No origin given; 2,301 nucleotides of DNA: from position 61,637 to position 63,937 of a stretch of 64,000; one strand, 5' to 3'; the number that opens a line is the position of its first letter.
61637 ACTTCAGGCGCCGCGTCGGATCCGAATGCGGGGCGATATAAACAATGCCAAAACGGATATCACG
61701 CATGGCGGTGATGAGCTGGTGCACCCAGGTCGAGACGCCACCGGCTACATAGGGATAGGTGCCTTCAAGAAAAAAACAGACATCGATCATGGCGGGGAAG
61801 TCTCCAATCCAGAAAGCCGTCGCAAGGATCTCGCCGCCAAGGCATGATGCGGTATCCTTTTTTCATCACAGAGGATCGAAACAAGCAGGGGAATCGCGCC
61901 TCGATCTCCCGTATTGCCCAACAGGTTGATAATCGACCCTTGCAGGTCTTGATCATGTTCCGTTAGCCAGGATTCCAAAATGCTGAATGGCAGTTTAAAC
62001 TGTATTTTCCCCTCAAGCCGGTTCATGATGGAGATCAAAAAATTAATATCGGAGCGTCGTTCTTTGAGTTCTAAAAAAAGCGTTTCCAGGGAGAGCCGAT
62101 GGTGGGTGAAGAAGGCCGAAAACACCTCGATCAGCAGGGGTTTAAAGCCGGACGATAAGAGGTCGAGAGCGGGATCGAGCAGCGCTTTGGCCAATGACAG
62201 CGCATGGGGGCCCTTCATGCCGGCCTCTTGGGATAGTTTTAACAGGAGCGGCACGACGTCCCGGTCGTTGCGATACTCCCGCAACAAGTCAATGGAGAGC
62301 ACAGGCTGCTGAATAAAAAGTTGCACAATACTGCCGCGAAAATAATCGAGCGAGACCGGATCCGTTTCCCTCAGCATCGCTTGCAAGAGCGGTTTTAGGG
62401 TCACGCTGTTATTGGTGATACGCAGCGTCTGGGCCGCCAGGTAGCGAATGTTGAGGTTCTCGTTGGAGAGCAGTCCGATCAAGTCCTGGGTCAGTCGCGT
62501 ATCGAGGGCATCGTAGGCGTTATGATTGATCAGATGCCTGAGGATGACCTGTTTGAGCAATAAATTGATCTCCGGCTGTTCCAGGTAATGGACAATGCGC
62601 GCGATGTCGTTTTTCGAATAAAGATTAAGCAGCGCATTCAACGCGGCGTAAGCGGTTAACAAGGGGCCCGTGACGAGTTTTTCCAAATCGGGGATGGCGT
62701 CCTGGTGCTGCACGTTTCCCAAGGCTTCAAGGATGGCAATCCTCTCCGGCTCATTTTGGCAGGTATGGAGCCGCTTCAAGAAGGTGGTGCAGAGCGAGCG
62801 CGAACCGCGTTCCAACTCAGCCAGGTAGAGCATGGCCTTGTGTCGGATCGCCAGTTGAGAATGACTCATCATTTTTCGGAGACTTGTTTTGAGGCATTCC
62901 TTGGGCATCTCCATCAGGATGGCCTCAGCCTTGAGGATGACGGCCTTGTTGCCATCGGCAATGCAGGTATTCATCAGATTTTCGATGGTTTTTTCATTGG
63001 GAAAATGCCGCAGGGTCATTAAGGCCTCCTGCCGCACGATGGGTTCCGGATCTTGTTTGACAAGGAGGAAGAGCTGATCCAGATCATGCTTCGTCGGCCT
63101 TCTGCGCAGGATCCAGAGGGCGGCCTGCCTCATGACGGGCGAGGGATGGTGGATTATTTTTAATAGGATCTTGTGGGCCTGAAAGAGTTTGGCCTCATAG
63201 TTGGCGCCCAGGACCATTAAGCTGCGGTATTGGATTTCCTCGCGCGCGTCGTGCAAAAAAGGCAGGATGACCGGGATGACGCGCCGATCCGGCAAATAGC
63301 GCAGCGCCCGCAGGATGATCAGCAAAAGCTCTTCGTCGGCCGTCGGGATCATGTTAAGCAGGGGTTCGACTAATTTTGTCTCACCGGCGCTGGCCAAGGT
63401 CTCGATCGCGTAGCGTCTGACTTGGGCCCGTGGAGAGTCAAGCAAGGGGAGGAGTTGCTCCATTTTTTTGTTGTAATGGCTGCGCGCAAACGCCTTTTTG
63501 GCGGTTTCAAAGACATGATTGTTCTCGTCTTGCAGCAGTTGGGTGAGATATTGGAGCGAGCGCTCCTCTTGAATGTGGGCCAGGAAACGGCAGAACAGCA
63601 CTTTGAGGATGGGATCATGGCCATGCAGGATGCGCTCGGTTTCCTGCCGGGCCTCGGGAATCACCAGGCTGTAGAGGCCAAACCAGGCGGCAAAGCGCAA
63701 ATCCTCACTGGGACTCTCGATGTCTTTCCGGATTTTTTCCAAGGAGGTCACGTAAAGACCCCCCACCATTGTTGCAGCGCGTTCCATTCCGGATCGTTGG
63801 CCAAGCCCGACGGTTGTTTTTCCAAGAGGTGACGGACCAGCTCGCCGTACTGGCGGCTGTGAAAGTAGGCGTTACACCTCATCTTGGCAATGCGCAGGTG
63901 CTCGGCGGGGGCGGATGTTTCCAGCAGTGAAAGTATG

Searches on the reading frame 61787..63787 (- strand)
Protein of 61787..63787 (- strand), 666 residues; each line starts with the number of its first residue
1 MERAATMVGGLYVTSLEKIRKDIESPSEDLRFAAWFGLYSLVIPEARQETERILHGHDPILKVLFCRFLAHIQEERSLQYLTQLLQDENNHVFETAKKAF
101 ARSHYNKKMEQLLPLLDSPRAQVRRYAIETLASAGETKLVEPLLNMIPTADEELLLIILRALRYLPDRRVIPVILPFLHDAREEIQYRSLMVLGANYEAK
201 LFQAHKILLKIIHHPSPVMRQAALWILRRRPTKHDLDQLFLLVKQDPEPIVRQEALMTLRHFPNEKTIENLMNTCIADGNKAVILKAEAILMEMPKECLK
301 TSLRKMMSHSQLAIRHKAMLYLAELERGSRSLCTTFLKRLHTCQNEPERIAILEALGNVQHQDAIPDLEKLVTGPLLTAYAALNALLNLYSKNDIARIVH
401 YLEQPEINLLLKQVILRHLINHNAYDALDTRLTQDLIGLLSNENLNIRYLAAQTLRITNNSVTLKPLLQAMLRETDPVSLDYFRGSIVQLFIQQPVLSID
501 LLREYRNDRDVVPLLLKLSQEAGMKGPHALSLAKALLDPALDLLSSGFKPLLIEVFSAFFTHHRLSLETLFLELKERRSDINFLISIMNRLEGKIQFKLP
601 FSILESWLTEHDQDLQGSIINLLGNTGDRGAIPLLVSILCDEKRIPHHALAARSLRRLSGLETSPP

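Call 20: search_protein_families(library=pfam, proteins=[window:61787-63787:-], max_evalue=0.01)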
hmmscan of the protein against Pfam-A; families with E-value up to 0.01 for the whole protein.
window:61787-63787:- (666 aa): 10 families
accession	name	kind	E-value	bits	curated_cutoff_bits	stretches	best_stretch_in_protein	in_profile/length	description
PF13646.12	HEAT_2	-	8.1e-40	135.4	27.7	6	171-260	1-88/88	HEAT repeats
PF02985.28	HEAT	-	9.3e-13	47.6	23.5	0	110-133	3-26/31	HEAT repeat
PF03130.22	HEAT_PBS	-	4.9e-09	36.2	20.9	0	349-371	2-24/27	PBS lyase HEAT-like repeat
PF12717.13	Cnd1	-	1.9e-07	31.7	26.4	1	245-363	31-130/162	non-SMC mitotic condensation complex subunit 1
PF13513.12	HEAT_EZ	-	7.1e-06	26.9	27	0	109-132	30-53/55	HEAT-like repeat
PF00514.29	Arm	-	9.2e-06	26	20.6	0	207-228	16-37/41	Armadillo/beta-catenin-like repeat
PF01602.26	Adaptin_N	-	5.5e-05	22.4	37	0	299-463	115-261/524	Adaptin N terminal region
PF01347.28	Vitellogenin_N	-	6.5e-05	22.1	24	0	138-252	462-582/590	Lipoprotein amino terminal region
PF11838.14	ERAP1_C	-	0.00033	20.6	38.2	0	95-146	97-223/318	ERAP1-like C-terminal domain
PF18991.6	DUF5724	-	0.0064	15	25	1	63-153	448-539/1214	Family of unknown function (DUF5724)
